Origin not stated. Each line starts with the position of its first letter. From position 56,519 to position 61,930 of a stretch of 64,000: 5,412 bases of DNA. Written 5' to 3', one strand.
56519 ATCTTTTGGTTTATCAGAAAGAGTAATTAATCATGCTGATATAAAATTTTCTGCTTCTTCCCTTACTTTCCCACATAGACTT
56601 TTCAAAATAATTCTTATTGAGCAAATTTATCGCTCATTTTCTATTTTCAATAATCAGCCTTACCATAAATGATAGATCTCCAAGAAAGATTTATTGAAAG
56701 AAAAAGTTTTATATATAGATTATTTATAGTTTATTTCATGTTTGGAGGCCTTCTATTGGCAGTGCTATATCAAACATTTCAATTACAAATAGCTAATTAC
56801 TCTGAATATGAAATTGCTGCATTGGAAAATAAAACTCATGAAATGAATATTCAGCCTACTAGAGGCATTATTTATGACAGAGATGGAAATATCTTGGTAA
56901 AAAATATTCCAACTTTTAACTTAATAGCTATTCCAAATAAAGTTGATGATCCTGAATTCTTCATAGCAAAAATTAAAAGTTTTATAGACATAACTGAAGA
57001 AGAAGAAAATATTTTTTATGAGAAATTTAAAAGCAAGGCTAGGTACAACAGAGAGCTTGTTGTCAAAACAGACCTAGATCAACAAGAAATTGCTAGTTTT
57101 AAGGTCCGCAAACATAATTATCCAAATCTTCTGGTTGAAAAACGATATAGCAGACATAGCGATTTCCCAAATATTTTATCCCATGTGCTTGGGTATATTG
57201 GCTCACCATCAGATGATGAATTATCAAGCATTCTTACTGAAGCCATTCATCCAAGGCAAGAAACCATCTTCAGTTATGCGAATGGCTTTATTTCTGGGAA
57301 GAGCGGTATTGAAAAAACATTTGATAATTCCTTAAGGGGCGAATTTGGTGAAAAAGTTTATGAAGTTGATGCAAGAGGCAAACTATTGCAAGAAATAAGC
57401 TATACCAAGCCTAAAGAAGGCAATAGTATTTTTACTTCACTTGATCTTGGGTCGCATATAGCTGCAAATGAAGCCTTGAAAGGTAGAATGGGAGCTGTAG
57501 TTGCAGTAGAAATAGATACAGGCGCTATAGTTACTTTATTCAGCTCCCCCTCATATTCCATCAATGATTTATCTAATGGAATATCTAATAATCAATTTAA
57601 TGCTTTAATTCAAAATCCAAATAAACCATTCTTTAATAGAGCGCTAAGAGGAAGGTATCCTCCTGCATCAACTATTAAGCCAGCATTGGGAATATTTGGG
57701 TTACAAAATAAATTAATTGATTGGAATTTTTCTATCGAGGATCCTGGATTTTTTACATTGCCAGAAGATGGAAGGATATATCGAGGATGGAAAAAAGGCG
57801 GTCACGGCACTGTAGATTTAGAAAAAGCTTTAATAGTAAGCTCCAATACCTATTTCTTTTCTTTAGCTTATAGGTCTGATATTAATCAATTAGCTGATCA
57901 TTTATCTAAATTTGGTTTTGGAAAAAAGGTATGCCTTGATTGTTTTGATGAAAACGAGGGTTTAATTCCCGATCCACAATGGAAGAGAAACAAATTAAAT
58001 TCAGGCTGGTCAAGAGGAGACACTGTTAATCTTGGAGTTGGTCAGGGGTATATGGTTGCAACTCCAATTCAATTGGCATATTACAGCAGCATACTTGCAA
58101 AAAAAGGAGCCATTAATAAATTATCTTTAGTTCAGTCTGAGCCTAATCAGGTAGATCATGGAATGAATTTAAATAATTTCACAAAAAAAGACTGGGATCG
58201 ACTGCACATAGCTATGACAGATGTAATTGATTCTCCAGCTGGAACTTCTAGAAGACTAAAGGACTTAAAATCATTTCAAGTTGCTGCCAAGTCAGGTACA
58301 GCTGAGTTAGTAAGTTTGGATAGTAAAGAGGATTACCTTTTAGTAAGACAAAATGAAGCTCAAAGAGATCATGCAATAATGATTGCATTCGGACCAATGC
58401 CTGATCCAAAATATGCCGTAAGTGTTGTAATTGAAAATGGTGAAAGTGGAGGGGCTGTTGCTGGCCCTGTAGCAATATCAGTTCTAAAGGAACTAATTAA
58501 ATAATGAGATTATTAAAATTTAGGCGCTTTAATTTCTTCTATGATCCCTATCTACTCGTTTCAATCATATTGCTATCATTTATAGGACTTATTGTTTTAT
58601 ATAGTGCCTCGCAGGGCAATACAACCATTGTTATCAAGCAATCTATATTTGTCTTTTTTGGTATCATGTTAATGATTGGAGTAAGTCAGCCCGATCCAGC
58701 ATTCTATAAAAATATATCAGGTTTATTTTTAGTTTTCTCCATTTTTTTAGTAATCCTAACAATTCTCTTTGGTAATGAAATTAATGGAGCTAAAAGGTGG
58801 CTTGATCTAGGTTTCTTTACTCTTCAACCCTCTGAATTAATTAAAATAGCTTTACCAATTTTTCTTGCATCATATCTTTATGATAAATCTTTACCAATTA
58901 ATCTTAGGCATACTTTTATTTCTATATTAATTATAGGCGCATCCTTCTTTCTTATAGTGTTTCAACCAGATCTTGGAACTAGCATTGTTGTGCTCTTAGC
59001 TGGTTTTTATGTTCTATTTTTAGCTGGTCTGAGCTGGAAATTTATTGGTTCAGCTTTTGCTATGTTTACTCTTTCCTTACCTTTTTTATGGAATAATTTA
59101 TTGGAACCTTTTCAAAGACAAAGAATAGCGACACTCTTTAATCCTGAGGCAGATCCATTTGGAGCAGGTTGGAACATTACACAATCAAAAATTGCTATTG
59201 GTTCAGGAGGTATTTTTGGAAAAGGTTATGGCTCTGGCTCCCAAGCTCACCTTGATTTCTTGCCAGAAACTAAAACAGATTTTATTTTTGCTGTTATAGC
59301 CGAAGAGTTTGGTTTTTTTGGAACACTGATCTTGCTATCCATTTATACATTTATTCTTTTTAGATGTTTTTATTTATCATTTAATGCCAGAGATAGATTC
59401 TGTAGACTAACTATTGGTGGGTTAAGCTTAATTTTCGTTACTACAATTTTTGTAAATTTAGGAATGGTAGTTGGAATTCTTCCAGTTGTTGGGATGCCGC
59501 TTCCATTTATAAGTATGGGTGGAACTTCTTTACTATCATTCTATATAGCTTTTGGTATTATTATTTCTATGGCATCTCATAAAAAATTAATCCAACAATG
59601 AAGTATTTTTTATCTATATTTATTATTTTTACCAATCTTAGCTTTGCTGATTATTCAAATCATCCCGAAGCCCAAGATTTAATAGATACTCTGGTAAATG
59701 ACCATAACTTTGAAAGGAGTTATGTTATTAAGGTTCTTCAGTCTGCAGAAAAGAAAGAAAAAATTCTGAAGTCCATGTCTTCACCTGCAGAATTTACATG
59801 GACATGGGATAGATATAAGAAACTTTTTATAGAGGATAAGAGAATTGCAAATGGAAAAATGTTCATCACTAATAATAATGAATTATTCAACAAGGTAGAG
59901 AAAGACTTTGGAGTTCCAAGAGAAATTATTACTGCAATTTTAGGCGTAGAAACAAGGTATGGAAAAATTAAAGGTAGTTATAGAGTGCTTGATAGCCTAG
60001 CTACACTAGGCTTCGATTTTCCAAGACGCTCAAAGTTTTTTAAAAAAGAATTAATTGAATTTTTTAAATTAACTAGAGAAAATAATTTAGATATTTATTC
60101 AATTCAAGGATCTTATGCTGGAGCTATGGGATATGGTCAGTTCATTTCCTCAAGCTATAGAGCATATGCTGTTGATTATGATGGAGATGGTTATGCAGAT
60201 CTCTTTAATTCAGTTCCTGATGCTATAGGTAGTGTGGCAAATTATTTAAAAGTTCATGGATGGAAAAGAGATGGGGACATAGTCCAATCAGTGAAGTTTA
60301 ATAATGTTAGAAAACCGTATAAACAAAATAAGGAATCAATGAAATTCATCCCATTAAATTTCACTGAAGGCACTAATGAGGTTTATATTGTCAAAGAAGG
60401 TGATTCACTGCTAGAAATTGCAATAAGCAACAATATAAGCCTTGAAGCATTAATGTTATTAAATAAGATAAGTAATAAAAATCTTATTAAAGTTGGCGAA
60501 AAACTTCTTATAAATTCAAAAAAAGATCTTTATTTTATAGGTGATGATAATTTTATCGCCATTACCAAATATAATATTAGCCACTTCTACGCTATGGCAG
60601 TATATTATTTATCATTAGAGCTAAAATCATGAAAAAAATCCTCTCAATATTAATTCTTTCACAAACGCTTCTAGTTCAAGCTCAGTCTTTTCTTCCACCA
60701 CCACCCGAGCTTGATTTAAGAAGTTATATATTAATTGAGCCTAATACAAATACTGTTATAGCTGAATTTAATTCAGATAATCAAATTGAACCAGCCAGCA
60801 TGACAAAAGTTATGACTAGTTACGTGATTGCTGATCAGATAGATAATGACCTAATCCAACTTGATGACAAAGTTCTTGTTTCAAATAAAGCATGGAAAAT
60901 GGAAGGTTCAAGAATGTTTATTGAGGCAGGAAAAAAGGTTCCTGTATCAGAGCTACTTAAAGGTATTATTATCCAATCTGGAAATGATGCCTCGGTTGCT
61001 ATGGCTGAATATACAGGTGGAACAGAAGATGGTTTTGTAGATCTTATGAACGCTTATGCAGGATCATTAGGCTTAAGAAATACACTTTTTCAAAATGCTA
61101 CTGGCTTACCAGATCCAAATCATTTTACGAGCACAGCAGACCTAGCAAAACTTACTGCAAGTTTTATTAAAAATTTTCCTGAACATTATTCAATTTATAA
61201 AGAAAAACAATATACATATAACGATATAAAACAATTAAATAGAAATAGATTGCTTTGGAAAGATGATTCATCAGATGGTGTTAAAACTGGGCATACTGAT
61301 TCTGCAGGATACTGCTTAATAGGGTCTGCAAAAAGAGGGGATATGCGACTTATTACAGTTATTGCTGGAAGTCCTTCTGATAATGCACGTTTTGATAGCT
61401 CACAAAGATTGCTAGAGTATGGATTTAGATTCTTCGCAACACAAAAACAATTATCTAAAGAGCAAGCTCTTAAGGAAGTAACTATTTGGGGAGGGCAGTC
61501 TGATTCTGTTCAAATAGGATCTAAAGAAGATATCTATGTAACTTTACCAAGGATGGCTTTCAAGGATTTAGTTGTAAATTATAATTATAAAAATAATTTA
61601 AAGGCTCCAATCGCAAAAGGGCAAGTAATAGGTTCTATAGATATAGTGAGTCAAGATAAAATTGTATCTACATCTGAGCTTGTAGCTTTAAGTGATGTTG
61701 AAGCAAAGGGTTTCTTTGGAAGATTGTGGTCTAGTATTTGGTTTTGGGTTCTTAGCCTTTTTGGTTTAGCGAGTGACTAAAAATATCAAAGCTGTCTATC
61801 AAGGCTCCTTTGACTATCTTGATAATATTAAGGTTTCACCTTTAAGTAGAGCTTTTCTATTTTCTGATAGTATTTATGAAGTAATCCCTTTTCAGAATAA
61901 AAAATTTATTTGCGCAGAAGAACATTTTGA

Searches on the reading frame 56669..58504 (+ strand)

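Call 14: search_protein_families(library=pfam, proteins=[window:56669-58504:+], max_evalue=0.00001)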
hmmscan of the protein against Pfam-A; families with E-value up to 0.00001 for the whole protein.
window:56669-58504:+ (611 aa): 2 families
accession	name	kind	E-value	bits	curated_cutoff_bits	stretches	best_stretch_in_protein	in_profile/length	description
PF00905.27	Transpeptidase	-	1.6e-49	169.2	22.1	1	275-605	1-297/299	Penicillin binding protein transpeptidase domain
PF03717.20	PBP_dimer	-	1.7e-35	123.5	24.4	1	61-243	2-179/180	Penicillin-binding Protein dimerisation domain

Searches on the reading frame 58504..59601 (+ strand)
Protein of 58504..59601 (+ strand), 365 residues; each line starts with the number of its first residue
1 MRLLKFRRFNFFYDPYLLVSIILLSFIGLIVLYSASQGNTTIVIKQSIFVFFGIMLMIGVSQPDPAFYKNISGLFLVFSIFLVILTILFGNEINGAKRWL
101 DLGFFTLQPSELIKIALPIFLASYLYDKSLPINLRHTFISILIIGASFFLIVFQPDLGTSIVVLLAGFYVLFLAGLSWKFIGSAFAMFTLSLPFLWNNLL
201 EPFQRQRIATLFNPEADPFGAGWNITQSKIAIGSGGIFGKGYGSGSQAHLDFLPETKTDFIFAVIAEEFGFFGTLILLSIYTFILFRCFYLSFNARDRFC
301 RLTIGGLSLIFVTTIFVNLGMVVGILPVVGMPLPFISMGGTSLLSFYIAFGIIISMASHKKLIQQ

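Call 14: search_protein_families(library=pfam, proteins=[window:58504-59601:+], max_evalue=0.00001)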
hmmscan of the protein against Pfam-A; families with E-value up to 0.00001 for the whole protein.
window:58504-59601:+ (365 aa): 1 family
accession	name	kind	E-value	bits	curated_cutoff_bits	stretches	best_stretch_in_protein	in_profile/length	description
PF01098.24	FTSW_RODA_SPOVE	-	1.2e-100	337.4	26.4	1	19-361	6-355/356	Cell cycle protein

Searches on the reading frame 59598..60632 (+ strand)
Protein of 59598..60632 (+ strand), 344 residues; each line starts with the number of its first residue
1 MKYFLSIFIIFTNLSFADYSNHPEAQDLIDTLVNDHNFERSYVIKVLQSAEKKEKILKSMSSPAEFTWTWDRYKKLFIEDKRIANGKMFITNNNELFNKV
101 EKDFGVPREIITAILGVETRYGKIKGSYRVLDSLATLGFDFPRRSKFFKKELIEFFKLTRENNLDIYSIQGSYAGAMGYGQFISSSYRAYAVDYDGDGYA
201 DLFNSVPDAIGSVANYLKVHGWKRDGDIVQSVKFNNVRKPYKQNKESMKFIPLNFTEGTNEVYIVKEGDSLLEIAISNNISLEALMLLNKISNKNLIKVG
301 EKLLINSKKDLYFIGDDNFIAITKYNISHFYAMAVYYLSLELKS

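Call 14: search_protein_families(library=pfam, proteins=[window:59598-60632:+], max_evalue=0.00001)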
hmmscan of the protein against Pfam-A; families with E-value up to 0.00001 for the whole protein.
window:59598-60632:+ (344 aa): 2 families
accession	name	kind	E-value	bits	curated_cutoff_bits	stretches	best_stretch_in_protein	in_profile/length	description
PF13406.11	SLT_2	-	1.4e-87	294.1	24.3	1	22-339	3-291/292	Transglycosylase SLT domain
PF01476.26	LysM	-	2.9e-10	40.3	20.9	1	263-305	1-42/43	LysM domain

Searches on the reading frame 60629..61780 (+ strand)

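Call 14: search_protein_families(library=pfam, proteins=[window:60629-61780:+], max_evalue=0.00001)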
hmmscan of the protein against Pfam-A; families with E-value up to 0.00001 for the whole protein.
window:60629-61780:+ (383 aa): 3 families
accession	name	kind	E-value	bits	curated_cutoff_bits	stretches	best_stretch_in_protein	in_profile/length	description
PF00768.25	Peptidase_S11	-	1.2e-79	267.6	27.6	1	25-248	7-237/239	D-alanyl-D-alanine carboxypeptidase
PF07943.18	PBP5_C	-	5.8e-22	78.1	21.2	1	269-358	1-90/91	Penicillin-binding protein 5, C-terminal domain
PF13354.11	Beta-lactamase2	-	6.5e-13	49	22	1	40-177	9-144/214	Beta-lactamase enzyme family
